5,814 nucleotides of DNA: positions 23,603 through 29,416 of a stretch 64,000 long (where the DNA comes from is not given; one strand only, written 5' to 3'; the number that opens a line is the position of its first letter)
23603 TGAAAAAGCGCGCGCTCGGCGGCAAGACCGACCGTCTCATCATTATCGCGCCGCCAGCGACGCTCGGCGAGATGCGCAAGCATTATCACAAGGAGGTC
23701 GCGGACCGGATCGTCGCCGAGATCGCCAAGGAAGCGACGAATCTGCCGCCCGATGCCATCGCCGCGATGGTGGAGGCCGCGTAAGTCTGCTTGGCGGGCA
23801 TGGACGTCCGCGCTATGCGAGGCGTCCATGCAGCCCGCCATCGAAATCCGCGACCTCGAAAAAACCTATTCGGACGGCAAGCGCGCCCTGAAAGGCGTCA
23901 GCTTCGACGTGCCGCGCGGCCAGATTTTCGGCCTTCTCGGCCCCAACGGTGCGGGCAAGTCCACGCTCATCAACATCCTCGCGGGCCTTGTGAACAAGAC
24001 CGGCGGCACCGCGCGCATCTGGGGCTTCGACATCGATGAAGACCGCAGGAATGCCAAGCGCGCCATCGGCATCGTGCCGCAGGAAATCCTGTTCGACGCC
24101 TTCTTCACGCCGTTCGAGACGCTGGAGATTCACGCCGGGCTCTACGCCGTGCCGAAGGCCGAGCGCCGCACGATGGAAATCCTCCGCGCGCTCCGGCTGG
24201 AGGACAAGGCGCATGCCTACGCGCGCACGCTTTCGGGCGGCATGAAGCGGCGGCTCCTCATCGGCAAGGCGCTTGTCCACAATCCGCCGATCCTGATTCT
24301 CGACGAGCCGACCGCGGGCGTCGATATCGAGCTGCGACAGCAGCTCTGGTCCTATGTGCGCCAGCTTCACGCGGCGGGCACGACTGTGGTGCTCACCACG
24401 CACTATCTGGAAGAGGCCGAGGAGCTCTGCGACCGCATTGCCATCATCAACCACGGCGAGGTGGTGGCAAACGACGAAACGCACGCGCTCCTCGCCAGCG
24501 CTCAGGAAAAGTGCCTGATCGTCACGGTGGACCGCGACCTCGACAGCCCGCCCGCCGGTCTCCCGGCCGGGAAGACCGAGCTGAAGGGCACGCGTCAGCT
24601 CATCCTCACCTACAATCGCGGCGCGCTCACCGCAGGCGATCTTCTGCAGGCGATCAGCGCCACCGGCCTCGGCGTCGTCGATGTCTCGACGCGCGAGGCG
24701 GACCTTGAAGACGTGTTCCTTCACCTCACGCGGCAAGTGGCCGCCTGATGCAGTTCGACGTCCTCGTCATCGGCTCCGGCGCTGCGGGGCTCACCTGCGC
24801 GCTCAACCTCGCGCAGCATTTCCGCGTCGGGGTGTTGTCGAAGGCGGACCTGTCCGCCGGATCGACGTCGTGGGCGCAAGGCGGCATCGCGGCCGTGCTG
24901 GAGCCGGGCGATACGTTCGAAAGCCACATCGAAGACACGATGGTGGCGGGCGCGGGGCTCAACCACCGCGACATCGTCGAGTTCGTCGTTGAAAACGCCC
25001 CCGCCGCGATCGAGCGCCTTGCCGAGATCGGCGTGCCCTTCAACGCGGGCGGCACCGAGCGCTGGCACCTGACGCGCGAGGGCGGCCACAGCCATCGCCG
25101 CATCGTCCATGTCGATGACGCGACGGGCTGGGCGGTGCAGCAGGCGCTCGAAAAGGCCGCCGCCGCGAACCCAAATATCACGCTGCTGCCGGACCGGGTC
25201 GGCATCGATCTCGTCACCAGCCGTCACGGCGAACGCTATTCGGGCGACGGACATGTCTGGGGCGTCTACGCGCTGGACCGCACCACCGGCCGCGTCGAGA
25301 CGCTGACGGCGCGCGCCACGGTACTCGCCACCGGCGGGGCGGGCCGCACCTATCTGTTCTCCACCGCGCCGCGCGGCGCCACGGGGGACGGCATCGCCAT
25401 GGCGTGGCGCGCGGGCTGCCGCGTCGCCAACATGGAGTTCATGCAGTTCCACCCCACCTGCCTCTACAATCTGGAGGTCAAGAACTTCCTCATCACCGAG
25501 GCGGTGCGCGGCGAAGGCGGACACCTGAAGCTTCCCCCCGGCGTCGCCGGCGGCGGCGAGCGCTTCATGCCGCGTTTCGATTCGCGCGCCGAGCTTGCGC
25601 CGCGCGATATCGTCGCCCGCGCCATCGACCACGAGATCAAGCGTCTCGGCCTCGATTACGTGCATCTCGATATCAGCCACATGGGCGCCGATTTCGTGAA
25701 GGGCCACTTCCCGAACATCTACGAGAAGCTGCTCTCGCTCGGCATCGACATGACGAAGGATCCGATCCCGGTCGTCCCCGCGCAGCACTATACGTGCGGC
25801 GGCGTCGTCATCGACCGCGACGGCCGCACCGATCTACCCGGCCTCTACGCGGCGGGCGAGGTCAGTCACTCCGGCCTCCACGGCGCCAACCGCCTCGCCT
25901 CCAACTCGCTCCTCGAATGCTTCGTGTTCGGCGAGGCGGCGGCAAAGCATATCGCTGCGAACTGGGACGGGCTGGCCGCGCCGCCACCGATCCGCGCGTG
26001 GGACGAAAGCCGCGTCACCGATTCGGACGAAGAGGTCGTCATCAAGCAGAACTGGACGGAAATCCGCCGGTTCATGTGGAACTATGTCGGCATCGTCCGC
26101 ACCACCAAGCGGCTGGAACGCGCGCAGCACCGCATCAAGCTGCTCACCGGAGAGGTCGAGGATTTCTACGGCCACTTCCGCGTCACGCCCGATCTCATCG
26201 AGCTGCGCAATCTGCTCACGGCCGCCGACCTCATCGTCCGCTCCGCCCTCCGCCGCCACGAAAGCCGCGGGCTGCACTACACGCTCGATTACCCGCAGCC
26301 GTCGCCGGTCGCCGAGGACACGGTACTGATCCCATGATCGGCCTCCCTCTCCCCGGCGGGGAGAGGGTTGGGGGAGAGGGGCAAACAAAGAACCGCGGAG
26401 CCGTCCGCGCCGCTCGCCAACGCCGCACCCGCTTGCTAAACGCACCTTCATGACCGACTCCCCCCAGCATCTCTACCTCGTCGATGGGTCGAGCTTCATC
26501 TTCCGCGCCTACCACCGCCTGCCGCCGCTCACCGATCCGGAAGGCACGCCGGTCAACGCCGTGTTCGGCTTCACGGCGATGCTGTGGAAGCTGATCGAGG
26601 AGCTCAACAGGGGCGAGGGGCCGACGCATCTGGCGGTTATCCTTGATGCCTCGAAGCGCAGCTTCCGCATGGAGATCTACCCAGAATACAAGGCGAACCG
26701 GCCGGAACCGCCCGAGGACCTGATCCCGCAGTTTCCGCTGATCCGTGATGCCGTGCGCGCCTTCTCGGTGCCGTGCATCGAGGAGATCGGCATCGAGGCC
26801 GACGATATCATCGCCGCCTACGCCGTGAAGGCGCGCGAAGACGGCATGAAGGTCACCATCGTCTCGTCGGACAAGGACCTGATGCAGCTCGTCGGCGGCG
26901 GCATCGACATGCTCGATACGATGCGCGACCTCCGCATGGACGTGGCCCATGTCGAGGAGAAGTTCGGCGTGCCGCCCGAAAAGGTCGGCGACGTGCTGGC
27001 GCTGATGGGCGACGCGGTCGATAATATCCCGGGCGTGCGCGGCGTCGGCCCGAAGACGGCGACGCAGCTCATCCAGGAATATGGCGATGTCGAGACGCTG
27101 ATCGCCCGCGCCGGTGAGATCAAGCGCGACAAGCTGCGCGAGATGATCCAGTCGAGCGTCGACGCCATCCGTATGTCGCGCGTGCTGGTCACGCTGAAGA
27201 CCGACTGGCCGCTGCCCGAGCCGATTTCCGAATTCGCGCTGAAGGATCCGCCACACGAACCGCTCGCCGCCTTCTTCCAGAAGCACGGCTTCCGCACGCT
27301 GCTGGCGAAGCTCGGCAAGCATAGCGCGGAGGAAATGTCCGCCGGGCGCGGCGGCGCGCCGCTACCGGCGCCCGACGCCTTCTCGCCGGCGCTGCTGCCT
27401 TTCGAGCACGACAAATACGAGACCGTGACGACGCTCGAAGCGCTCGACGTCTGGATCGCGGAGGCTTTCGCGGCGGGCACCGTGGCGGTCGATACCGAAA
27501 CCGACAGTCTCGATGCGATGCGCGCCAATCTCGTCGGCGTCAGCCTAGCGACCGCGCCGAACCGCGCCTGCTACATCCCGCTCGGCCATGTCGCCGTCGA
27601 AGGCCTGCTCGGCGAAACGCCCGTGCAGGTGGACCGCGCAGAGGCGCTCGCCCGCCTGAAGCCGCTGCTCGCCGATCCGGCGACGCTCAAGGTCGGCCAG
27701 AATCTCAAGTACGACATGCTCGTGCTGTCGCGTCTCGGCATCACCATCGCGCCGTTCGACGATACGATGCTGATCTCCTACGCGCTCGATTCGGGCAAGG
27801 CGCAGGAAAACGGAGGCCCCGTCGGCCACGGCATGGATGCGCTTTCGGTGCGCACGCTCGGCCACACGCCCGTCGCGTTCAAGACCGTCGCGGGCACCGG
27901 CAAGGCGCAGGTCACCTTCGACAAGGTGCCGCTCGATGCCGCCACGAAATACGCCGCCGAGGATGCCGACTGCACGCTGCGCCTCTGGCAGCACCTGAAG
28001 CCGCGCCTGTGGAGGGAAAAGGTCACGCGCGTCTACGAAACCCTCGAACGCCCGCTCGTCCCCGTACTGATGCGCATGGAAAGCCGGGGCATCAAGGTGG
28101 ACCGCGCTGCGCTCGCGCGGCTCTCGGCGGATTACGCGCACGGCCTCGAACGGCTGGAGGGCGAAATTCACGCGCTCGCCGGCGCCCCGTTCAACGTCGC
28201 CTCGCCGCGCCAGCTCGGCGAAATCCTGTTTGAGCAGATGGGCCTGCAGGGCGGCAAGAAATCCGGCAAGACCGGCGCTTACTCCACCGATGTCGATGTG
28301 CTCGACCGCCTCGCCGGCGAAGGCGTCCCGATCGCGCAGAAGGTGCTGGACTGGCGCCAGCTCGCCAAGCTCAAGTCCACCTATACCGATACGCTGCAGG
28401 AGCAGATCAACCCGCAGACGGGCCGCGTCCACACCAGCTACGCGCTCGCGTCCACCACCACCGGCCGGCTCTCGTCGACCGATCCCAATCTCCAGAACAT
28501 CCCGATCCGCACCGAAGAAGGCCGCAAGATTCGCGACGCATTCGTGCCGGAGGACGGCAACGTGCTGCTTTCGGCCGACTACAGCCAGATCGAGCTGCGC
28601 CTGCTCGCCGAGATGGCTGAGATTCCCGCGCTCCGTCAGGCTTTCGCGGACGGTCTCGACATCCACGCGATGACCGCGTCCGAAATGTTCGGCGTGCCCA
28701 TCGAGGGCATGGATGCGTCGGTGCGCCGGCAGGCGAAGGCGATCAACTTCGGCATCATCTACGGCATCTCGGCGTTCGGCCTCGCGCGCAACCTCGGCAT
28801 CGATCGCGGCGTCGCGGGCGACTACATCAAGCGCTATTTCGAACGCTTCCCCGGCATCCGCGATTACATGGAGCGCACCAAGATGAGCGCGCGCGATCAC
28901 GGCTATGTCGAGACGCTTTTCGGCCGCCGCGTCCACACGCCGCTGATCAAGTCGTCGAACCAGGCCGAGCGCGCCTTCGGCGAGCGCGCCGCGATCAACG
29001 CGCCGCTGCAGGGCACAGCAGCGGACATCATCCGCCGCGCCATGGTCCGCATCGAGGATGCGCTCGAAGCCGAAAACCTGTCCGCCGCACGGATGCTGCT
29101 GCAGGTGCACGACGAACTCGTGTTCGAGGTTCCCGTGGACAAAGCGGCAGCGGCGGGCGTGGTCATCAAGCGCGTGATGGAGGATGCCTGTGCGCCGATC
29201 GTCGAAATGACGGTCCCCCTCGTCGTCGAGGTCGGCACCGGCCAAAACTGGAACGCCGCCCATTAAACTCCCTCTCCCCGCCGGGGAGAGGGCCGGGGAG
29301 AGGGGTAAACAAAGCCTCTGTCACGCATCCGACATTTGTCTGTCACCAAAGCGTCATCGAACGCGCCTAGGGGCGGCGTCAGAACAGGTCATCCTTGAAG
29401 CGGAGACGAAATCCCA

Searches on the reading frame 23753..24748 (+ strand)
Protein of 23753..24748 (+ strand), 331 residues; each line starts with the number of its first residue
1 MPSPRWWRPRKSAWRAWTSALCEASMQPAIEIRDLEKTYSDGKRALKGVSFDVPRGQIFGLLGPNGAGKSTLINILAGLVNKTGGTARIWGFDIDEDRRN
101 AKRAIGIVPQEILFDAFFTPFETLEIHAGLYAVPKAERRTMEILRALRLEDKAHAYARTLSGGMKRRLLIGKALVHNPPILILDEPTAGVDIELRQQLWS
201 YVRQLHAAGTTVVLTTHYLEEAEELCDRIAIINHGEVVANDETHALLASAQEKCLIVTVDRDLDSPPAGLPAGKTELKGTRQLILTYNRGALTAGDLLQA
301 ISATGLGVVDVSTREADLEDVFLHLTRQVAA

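Call 38: search_protein_families(library=pfam, proteins=[window:23753-24748:+])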
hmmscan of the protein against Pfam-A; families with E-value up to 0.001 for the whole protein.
window:23753-24748:+ (331 aa): 2 families
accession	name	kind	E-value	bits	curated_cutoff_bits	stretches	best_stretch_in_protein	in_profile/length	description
PF00005.33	ABC_tran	-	5.5e-33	114.9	25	1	46-188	1-137/137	ABC transporter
PF13304.12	AAA_21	-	1.2e-10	42.4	27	1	150-217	228-298/304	AAA domain, putative AbiEii toxin, Type IV TA system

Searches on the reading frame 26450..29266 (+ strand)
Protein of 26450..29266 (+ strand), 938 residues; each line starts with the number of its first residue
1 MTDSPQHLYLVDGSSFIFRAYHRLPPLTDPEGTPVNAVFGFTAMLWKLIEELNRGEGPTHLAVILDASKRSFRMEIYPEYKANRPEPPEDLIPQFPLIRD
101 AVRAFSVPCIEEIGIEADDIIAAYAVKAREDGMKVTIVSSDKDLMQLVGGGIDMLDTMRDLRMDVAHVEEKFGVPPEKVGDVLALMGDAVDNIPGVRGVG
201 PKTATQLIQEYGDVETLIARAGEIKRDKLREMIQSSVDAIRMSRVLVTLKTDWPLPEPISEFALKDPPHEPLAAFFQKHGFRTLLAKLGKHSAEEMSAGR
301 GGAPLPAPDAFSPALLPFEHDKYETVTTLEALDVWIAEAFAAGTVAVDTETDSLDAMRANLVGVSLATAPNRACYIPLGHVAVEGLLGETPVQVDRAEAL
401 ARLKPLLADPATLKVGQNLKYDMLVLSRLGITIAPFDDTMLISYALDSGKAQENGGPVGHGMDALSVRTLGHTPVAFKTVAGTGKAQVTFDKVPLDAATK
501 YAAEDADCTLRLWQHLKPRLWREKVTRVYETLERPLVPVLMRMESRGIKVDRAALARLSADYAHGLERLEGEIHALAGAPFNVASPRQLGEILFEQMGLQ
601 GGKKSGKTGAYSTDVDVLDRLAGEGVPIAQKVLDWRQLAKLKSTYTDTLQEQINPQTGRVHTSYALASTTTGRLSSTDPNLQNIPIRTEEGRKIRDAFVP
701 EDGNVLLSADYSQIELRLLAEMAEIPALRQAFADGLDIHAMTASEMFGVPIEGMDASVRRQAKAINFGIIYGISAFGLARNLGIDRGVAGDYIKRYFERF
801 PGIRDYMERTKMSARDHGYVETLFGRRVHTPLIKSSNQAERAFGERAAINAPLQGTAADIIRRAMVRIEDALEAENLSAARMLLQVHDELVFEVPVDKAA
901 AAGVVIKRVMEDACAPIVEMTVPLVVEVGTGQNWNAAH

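Call 38: search_protein_families(library=pfam, proteins=[window:26450-29266:+])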
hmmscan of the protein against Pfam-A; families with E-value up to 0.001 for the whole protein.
window:26450-29266:+ (938 aa): 4 families
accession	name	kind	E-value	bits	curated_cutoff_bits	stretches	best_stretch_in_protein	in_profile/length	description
PF00476.26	DNA_pol_A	-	6.1e-155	516.3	34.3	1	553-935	2-380/381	DNA polymerase family A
PF02739.22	5_3_exonuc_N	-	7.1e-55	185.6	34.3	1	8-173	2-164/164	5'-3' exonuclease, N-terminal resolvase-like domain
PF01367.25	5_3_exonuc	-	8.3e-30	103.6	40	1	174-267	1-94/97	5'-3' exonuclease, C-terminal SAM fold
PF01612.26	DNA_pol_A_exo1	-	8.6e-29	101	23.6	1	323-520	1-172/173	3'-5' exonuclease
